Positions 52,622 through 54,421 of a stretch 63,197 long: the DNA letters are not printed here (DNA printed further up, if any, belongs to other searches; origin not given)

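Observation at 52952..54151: Two histidine-phosphatase (PGAM-like) domains inserted at separate points in the IleRS catalytic core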

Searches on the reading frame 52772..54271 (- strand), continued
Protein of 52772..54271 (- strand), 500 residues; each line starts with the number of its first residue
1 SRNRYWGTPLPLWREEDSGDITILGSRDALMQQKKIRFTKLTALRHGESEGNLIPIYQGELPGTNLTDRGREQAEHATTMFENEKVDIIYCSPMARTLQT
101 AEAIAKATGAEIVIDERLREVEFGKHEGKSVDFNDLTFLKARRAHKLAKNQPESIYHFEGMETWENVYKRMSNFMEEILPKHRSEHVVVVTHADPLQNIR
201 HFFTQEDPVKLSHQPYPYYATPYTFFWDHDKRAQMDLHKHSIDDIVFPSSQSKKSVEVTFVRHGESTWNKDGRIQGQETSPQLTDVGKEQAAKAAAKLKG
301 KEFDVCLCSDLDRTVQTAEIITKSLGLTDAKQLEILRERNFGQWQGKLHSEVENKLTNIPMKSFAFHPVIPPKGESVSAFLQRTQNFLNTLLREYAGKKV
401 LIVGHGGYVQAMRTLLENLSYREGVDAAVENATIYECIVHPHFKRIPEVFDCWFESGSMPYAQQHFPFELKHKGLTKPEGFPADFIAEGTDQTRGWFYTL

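Call 30: find_homologous_proteins(query=A1, max_evalue=1e-50)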
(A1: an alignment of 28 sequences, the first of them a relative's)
Query A1 (28 sequences) (1235 aa, profile of the alignment): 8000 proteins with E <= 1e-50 among 8000 candidates; the best 120 are listed.
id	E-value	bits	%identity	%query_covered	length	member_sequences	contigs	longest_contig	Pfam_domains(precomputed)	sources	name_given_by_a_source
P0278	0.0e+0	1679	51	87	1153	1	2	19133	PF09334.18,PF01406.26,PF08264.20,PF00133.29,PF19302.5,PF00300.28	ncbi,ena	-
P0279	0.0e+0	1673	50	89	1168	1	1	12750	PF09334.18,PF08264.20,PF00133.29,PF19302.5,PF00300.28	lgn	-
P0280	0.0e+0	1669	48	89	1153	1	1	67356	PF09334.18,PF01406.26,PF08264.20,PF00133.29,PF19302.5,PF00300.28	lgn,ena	-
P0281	0.0e+0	1669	50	91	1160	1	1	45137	PF09334.18,PF08264.20,PF00133.29,PF19302.5,PF00300.28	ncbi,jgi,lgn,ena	-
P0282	0.0e+0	1667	49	86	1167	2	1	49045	PF09334.18,PF08264.20,PF00133.29,PF19302.5,PF00300.28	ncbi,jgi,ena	ncbi:MAG: class I tRNA ligase family protein [Candidatus Paceibacterota bacterium]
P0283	0.0e+0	1664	46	100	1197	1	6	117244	PF09334.18,PF08264.20,PF00133.29,PF19302.5,PF00300.28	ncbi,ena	-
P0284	0.0e+0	1662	50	87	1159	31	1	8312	PF09334.18,PF08264.20,PF00133.29,PF19302.5,PF00300.28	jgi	-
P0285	0.0e+0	1661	46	100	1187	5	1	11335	PF09334.18,PF01406.26,PF08264.20,PF00133.29,PF19302.5,PF00300.28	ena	-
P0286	0.0e+0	1661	50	86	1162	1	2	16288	PF09334.18,PF08264.20,PF00133.29,PF19302.5,PF00300.28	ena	-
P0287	0.0e+0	1660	49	87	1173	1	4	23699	PF09334.18,PF08264.20,PF00133.29,PF19302.5,PF00300.28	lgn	-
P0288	0.0e+0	1660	49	87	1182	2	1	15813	PF09334.18,PF08264.20,PF00133.29,PF19302.5,PF00300.28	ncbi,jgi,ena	ncbi:MAG: class I tRNA ligase family protein [bacterium]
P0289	0.0e+0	1660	50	87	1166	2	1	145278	PF09334.18,PF08264.20,PF00133.29,PF19302.5,PF00300.28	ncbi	-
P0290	0.0e+0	1659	52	86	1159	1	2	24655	PF09334.18,PF01406.26,PF08264.20,PF00133.29,PF19302.5,PF00300.28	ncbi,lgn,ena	ncbi:MAG: class I tRNA ligase family protein [bacterium]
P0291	0.0e+0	1658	50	89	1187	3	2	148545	PF09334.18,PF01406.26,PF08264.20,PF00133.29,PF19302.5,PF00300.28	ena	-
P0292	0.0e+0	1658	50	89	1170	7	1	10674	PF09334.18,PF08264.20,PF00133.29,PF19302.5,PF00300.28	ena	-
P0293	0.0e+0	1656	49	86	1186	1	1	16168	PF09334.18,PF08264.20,PF00133.29,PF19302.5,PF00300.28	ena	-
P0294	0.0e+0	1656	49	94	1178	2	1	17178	PF09334.18,PF01406.26,PF08264.20,PF00133.29,PF19302.5,PF00300.28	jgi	-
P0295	0.0e+0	1655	49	86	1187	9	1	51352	PF09334.18,PF08264.20,PF00133.29,PF19302.5,PF00300.28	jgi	jgi:isoleucyl-tRNA synthetase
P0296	0.0e+0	1655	49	87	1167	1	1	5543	PF09334.18,PF08264.20,PF00133.29,PF19302.5,PF00300.28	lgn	-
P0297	0.0e+0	1654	48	88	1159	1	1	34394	PF09334.18,PF01406.26,PF08264.20,PF00133.29,PF19302.5,PF00300.28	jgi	jgi:isoleucyl-tRNA synthetase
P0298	0.0e+0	1654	48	87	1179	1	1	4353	PF09334.18,PF08264.20,PF00133.29,PF19302.5,PF00300.28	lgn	-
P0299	0.0e+0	1654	50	89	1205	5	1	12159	PF09334.18,PF08264.20,PF13603.13,PF00133.29,PF19302.5,PF00300.28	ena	-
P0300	0.0e+0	1654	51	87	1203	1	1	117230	PF09334.18,PF01406.26,PF08264.20,PF00133.29,PF19302.5,PF00300.28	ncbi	-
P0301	0.0e+0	1653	49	88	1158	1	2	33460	PF09334.18,PF08264.20,PF00133.29,PF19302.5,PF00300.28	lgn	-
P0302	0.0e+0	1653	52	86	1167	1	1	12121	PF09334.18,PF01406.26,PF08264.20,PF00133.29,PF19302.5,PF00300.28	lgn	-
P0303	0.0e+0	1651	51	86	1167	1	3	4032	PF09334.18,PF08264.20,PF00133.29,PF19302.5,PF00300.28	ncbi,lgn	-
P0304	0.0e+0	1651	49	89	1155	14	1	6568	PF09334.18,PF08264.20,PF00133.29,PF19302.5,PF00300.28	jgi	-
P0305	0.0e+0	1651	49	87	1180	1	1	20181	PF09334.18,PF01406.26,PF08264.20,PF00133.29,PF19302.5,PF00300.28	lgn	-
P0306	0.0e+0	1650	52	87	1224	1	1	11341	PF09334.18,PF08264.20,PF00133.29,PF19302.5,PF00300.28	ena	-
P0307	0.0e+0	1650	48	87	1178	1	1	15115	PF09334.18,PF08264.20,PF00133.29,PF19302.5,PF00300.28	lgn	-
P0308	0.0e+0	1650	50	88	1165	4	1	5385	PF09334.18,PF08264.20,PF13603.13,PF00133.29,PF19302.5,PF00300.28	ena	-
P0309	0.0e+0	1650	50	89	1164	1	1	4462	PF09334.18,PF08264.20,PF00133.29,PF19302.5,PF00300.28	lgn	-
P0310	0.0e+0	1649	50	89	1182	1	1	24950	PF09334.18,PF08264.20,PF00133.29,PF19302.5,PF00300.28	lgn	-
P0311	0.0e+0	1649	50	87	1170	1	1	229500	PF09334.18,PF08264.20,PF00133.29,PF19302.5,PF00300.28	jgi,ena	-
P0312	0.0e+0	1649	50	86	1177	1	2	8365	PF09334.18,PF08264.20,PF00133.29,PF19302.5,PF00300.28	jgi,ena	-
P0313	0.0e+0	1649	48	88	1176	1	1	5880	PF09334.18,PF08264.20,PF00133.29,PF19302.5,PF00300.28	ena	-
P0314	0.0e+0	1648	49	86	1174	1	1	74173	PF09334.18,PF08264.20,PF00133.29,PF19302.5,PF00300.28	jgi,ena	-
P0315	0.0e+0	1648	50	87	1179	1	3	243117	PF09334.18,PF08264.20,PF00133.29,PF19302.5,PF00300.28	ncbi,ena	ncbi:MAG: class I tRNA ligase family protein [Patescibacteria group bacterium]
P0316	0.0e+0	1647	49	87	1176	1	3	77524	PF09334.18,PF08264.20,PF00133.29,PF19302.5,PF00300.28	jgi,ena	-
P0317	0.0e+0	1647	49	86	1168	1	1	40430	PF09334.18,PF08264.20,PF00133.29,PF19302.5,PF00300.28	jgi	jgi:isoleucyl-tRNA synthetase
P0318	0.0e+0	1647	50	87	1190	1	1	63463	PF09334.18,PF01406.26,PF08264.20,PF00133.29,PF19302.5,PF00300.28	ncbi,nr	ncbi:MAG: class I tRNA ligase family protein [Candidatus Niyogibacteria bacterium]|nr:class I tRNA l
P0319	0.0e+0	1647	50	87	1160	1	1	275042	PF09334.18,PF08264.20,PF00133.29,PF19302.5,PF00300.28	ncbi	-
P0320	0.0e+0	1647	49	88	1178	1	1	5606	PF09334.18,PF08264.20,PF00133.29,PF19302.5,PF00300.28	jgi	-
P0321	0.0e+0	1646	48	87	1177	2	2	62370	PF09334.18,PF08264.20,PF00133.29,PF19302.5,PF00300.28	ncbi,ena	-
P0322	0.0e+0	1646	50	89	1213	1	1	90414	PF09334.18,PF08264.20,PF00133.29,PF19302.5,PF00300.28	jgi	jgi:isoleucyl-tRNA synthetase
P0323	0.0e+0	1646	49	88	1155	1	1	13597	PF09334.18,PF01406.26,PF08264.20,PF13603.13,PF00133.29,PF19302.5,PF00300.28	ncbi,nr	ncbi:MAG: hypothetical protein BMS9Abin13_481 [Patescibacteria group bacterium]|nr:MAG: hypothetical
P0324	0.0e+0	1645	49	86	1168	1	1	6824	PF09334.18,PF01406.26,PF08264.20,PF00133.29,PF19302.5,PF00300.28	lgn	-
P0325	0.0e+0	1645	50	86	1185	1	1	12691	PF09334.18,PF08264.20,PF00133.29,PF19302.5,PF00300.28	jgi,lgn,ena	-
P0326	0.0e+0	1645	50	86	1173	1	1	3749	PF09334.18,PF08264.20,PF00133.29,PF19302.5,PF00300.28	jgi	jgi:isoleucyl-tRNA synthetase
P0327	0.0e+0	1644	49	86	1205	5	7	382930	PF09334.18,PF01406.26,PF08264.20,PF13603.13,PF00133.29,PF19302.5,PF00300.28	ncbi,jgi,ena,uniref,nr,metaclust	ncbi:MAG: Isoleucine-tRNA ligase [Candidatus Wolfebacteria bacterium GW2011_GWA1_44_24]|uniref:Isole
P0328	0.0e+0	1644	50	88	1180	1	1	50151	PF09334.18,PF01406.26,PF08264.20,PF00133.29,PF19302.5,PF00300.28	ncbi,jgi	-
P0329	0.0e+0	1644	50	89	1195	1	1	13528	PF09334.18,PF01406.26,PF08264.20,PF00133.29,PF19302.5,PF00300.28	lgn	-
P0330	0.0e+0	1643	51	86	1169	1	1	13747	PF09334.18,PF08264.20,PF00133.29,PF19302.5,PF00300.28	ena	-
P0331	0.0e+0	1643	48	96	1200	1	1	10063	PF09334.18,PF08264.20,PF00133.29,PF19302.5,PF00300.28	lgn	-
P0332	0.0e+0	1643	51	87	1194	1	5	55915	PF09334.18,PF01406.26,PF08264.20,PF00133.29,PF19302.5,PF00300.28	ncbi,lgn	-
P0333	0.0e+0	1643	51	86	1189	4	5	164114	PF09334.18,PF08264.20,PF00133.29,PF19302.5,PF00300.28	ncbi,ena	ncbi:MAG: class I tRNA ligase family protein [Patescibacteria group bacterium]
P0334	0.0e+0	1642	49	88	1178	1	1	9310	PF09334.18,PF01406.26,PF08264.20,PF00133.29,PF19302.5,PF00300.28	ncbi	-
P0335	0.0e+0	1642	51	86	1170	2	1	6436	PF09334.18,PF08264.20,PF00133.29,PF19302.5,PF00300.28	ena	-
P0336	0.0e+0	1642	51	86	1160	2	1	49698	PF09334.18,PF01406.26,PF08264.20,PF00133.29,PF19302.5,PF00300.28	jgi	jgi:isoleucyl-tRNA synthetase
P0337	0.0e+0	1642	50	86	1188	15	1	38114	PF09334.18,PF08264.20,PF00133.29,PF19302.5,PF00300.28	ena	-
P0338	0.0e+0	1641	48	86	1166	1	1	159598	PF09334.18,PF01406.26,PF08264.20,PF00133.29,PF19302.5,PF00300.28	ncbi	-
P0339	0.0e+0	1641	52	86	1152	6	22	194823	PF09334.18,PF08264.20,PF00133.29,PF19302.5,PF00300.28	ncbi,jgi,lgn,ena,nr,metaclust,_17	ncbi:MAG: class I tRNA ligase family protein [Parcubacteria group bacterium]|nr:class I tRNA ligase 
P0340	0.0e+0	1641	48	67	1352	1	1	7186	PF09334.18,PF08264.20,PF00133.29,PF19302.5,PF00300.28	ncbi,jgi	-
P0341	0.0e+0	1641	48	87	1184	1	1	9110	PF09334.18,PF08264.20,PF00133.29,PF19302.5,PF00300.28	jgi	jgi:isoleucyl-tRNA synthetase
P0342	0.0e+0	1641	49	86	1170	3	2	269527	PF09334.18,PF08264.20,PF00133.29,PF19302.5,PF00300.28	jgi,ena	-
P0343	0.0e+0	1640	49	88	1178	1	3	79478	PF09334.18,PF08264.20,PF00133.29,PF19302.5,PF00300.28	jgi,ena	-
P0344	0.0e+0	1640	49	88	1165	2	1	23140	PF09334.18,PF08264.20,PF00133.29,PF19302.5,PF00300.28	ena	-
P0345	0.0e+0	1640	49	87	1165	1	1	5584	PF09334.18,PF08264.20,PF00133.29,PF19302.5,PF00300.28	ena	-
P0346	0.0e+0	1640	52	86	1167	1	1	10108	PF09334.18,PF01406.26,PF08264.20,PF00133.29,PF19302.5,PF00300.28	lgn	-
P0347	0.0e+0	1640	49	86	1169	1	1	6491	PF09334.18,PF08264.20,PF00133.29,PF19302.5,PF00300.28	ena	-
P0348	0.0e+0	1640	47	65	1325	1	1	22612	PF09334.18,PF01406.26,PF08264.20,PF13302.14,PF00133.29,PF19302.5,PF00300.28,PF00583.32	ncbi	ncbi:GNAT family N-acetyltransferase [Patescibacteria group bacterium]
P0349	0.0e+0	1640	49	87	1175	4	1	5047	PF09334.18,PF08264.20,PF00133.29,PF19302.5,PF00300.28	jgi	-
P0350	0.0e+0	1639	50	87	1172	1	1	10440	PF09334.18,PF08264.20,PF00133.29,PF19302.5,PF00300.28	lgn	-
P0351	0.0e+0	1639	51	86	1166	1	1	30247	PF09334.18,PF08264.20,PF00133.29,PF19302.5,PF00300.28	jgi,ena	-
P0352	0.0e+0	1639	49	86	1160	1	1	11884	PF09334.18,PF08264.20,PF00133.29,PF19302.5,PF00300.28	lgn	-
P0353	0.0e+0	1639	48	92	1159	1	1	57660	PF09334.18,PF01406.26,PF08264.20,PF00133.29,PF19302.5,PF00300.28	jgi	jgi:isoleucyl-tRNA synthetase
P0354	0.0e+0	1639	48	84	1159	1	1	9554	PF09334.18,PF08264.20,PF00133.29,PF19302.5,PF00300.28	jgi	-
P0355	0.0e+0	1639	46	89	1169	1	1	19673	PF09334.18,PF08264.20,PF00133.29,PF19302.5,PF00300.28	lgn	-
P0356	0.0e+0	1639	49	89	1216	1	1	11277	PF09334.18,PF01406.26,PF08264.20,PF00133.29,PF19302.5,PF00300.28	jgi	-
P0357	0.0e+0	1639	47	96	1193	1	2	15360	PF09334.18,PF08264.20,PF00133.29,PF19302.5,PF00300.28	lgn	-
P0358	0.0e+0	1639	49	86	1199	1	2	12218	PF09334.18,PF08264.20,PF00133.29,PF19302.5,PF00300.28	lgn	-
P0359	0.0e+0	1638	49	88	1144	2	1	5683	PF09334.18,PF01406.26,PF08264.20,PF00133.29,PF19302.5,PF00300.28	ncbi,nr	ncbi:MAG TPA: isoleucine--tRNA ligase, partial [Candidatus Wolfebacteria bacterium]|nr:isoleucine--t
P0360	0.0e+0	1638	45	89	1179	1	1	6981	PF09334.18,PF08264.20,PF00133.29,PF19302.5,PF00300.28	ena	-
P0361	0.0e+0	1638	51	86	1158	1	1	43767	PF09334.18,PF08264.20,PF00133.29,PF19302.5,PF00300.28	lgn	-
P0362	0.0e+0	1637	48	87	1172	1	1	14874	PF09334.18,PF01406.26,PF08264.20,PF00133.29,PF19302.5,PF00300.28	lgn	-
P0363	0.0e+0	1637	48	87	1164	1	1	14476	PF09334.18,PF08264.20,PF00133.29,PF19302.5,PF00300.28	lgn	-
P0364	0.0e+0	1637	50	86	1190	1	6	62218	PF09334.18,PF01406.26,PF08264.20,PF00133.29,PF19302.5,PF00300.28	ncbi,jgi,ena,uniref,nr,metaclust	ncbi:hypothetical protein A2996_01775 [Candidatus Campbellbacteria bacterium RIFCSPLOWO2_01_FULL_34_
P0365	0.0e+0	1637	49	88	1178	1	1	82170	PF09334.18,PF08264.20,PF00133.29,PF19302.5,PF00300.28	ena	-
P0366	0.0e+0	1637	49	87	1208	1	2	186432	PF09334.18,PF01406.26,PF08264.20,PF00133.29,PF19302.5,PF00300.28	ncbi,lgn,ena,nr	ncbi:isoleucine--tRNA ligase [Candidatus Wolfebacteria bacterium]|nr:MAG: isoleucine--tRNA ligase [C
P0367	0.0e+0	1636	46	91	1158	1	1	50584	PF09334.18,PF08264.20,PF13603.13,PF00133.29,PF19302.5,PF00300.28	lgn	-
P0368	0.0e+0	1636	50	86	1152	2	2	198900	PF09334.18,PF08264.20,PF00133.29,PF19302.5,PF00300.28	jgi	-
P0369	0.0e+0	1636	55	87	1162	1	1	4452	PF09334.18,PF01406.26,PF08264.20,PF00133.29,PF19302.5,PF00300.28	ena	-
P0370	0.0e+0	1636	48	90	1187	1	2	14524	PF09334.18,PF08264.20,PF00133.29,PF19302.5,PF00300.28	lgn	-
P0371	0.0e+0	1636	49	86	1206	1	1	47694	PF09334.18,PF01406.26,PF08264.20,PF00133.29,PF19302.5,PF00300.28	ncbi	-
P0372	0.0e+0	1636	48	88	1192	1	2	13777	PF09334.18,PF08264.20,PF00133.29,PF19302.5,PF00300.28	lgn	-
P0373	0.0e+0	1636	48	88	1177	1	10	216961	PF09334.18,PF08264.20,PF00133.29,PF19302.5,PF00300.28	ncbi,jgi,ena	jgi:isoleucyl-tRNA synthetase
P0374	0.0e+0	1635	47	100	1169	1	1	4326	PF09334.18,PF01406.26,PF08264.20,PF00133.29,PF19302.5,PF00300.28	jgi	jgi:isoleucyl-tRNA synthetase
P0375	0.0e+0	1635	49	89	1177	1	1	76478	PF09334.18,PF08264.20,PF00133.29,PF19302.5,PF00300.28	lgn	-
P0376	0.0e+0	1635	48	87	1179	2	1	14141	PF09334.18,PF08264.20,PF00133.29,PF19302.5,PF00300.28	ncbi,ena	-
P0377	0.0e+0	1635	49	88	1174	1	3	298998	PF09334.18,PF08264.20,PF00133.29,PF19302.5,PF00300.28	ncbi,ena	ncbi:MAG: class I tRNA ligase family protein [Patescibacteria group bacterium]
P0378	0.0e+0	1635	49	86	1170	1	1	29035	PF09334.18,PF08264.20,PF00133.29,PF19302.5,PF00300.28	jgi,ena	-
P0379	0.0e+0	1634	49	88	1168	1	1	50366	PF09334.18,PF08264.20,PF00133.29,PF19302.5,PF00300.28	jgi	jgi:isoleucyl-tRNA synthetase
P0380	0.0e+0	1634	49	86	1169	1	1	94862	PF09334.18,PF08264.20,PF00133.29,PF19302.5,PF00300.28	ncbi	-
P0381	0.0e+0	1634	46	95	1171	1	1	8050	PF09334.18,PF08264.20,PF00133.29,PF19302.5,PF00300.28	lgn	-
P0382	0.0e+0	1634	49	89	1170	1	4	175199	PF09334.18,PF08264.20,PF00133.29,PF19302.5,PF00300.28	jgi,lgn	jgi:isoleucyl-tRNA synthetase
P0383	0.0e+0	1634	50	86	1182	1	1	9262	PF09334.18,PF08264.20,PF00133.29,PF19302.5,PF00300.28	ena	-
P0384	0.0e+0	1634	49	89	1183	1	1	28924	PF09334.18,PF08264.20,PF00133.29,PF19302.5,PF00300.28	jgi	-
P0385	0.0e+0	1634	49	86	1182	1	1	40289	PF09334.18,PF08264.20,PF00133.29,PF19302.5,PF00300.28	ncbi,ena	-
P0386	0.0e+0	1634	50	87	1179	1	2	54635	PF09334.18,PF08264.20,PF00133.29,PF19302.5,PF00300.28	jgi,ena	-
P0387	0.0e+0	1633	49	89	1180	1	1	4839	PF09334.18,PF08264.20,PF00133.29,PF19302.5,PF00300.28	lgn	-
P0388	0.0e+0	1633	50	87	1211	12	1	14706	PF09334.18,PF01406.26,PF08264.20,PF00133.29,PF19302.5,PF00300.28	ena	-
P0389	0.0e+0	1632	50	86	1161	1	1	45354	PF09334.18,PF08264.20,PF00133.29,PF19302.5,PF00300.28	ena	-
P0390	0.0e+0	1632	48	89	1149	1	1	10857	PF09334.18,PF01406.26,PF08264.20,PF00133.29,PF19302.5,PF00300.28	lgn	-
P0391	0.0e+0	1632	50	86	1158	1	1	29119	PF09334.18,PF08264.20,PF00133.29,PF19302.5,PF00300.28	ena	-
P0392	0.0e+0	1632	49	86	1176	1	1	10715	PF09334.18,PF08264.20,PF00133.29,PF19302.5,PF00300.28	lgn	-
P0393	0.0e+0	1632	49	86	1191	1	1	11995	PF09334.18,PF01406.26,PF08264.20,PF00133.29,PF19302.5,PF00300.28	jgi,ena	jgi:isoleucyl-tRNA synthetase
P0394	0.0e+0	1631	49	86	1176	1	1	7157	PF09334.18,PF08264.20,PF00133.29,PF19302.5,PF00300.28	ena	-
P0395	0.0e+0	1631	49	87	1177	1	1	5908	PF09334.18,PF08264.20,PF00133.29,PF19302.5,PF00300.28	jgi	-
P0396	0.0e+0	1631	49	86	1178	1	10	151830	PF09334.18,PF08264.20,PF00133.29,PF19302.5,PF00300.28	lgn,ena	-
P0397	0.0e+0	1631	49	86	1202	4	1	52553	PF09334.18,PF08264.20,PF00133.29,PF19302.5,PF00300.28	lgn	-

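Call 46: find_related_loci(query=P0207, collection=genome_contigs, flank=3000)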
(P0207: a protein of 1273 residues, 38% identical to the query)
Query P0207 (1273 aa) in genome_contigs; peptide patterns used: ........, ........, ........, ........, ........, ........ (x = any residue, [..] = any of these).
376 stretches matched a pattern; 338 encode a relative of the query (tblastn E <= 1e-3); the best 80 are kept; 80 distinct loci.
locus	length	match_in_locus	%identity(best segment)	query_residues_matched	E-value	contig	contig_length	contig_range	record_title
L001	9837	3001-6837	88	1-1272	0e+0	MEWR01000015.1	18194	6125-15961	MAG: Candidatus Abawacabacteria bacterium RBG_16_42_10 RBG_16_scaffold_2126, whole genome shotgun sequence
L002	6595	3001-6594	73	17-1221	0e+0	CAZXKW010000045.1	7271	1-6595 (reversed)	MAG TPA_asm: uncultured Candidatus Peribacteria bacterium isolate SRP278252_co1_695 genome assembly, contig: NODE_19506_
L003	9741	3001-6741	70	15-1269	0e+0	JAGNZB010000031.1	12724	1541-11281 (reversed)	Candidatus Gracilibacteria bacterium isolate Go_SlAct_bin_456 Go_SlAct_22221_length_12724_cov_3.767326, whole genome sho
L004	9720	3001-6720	71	2-1266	0e+0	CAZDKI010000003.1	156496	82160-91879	MAG TPA_asm: uncultured Candidatus Peribacteria bacterium isolate SRP296810_co1_101 genome assembly, contig: NODE_88_len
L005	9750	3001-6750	71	12-1272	0e+0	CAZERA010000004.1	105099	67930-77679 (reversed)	MAG TPA_asm: uncultured Candidatus Peribacteria bacterium isolate SRP170004_co1_533 genome assembly, contig: NODE_209_le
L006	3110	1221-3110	88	1-638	0e+0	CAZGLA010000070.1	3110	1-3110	MAG TPA_asm: uncultured Candidatus Peribacteria bacterium isolate binchicken_co165_427 genome assembly, contig: k141_288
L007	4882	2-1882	88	638-1264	0e+0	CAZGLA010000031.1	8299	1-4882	MAG TPA_asm: uncultured Candidatus Peribacteria bacterium isolate binchicken_co165_427 genome assembly, contig: k141_141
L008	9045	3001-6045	53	31-1247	0e+0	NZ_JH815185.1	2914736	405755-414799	Lachnoanaerobaculum sp. OBRC5-5 supercont1.1, whole genome shotgun sequence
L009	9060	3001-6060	52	26-1247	0e+0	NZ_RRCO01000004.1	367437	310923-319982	Lachnoanaerobaculum gingivalis strain KCOM 2030 KCOM2030_4, whole genome shotgun sequence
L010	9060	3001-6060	52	26-1247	0e+0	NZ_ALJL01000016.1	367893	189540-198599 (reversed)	Lachnoanaerobaculum sp. ICM7 ctg120007550923, whole genome shotgun sequence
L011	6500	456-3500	52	31-1247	0e+0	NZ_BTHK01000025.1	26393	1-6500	Lachnoanaerobaculum sanguinis strain JCM 36186 sequence025, whole genome shotgun sequence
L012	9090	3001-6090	51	13-1247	0e+0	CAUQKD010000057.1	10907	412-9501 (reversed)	MAG TPA_asm: uncultured Lachnoanaerobaculum sp. isolate ERR9968895_bin.9_MetaWRAP_v1.3_MAG genome assembly, contig: ERZ2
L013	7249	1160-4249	51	13-1247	0e+0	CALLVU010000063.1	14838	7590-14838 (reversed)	MAG TPA_asm: uncultured Lachnoanaerobaculum sp. isolate ERR589484_bin.16_CONCOCT_v1.1_MAG genome assembly, contig: ERZ77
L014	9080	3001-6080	51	30-1242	0e+0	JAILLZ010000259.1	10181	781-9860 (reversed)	MAG: Lachnospiraceae bacterium isolate RUI241 k141_8259928_flag=1_multi=6.0000_len=10181, whole genome shotgun sequence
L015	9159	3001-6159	52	31-1270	0e+0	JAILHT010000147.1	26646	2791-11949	MAG: Lachnospiraceae bacterium isolate RUI131 k141_2585582_flag=0_multi=25.7971_len=26646, whole genome shotgun sequence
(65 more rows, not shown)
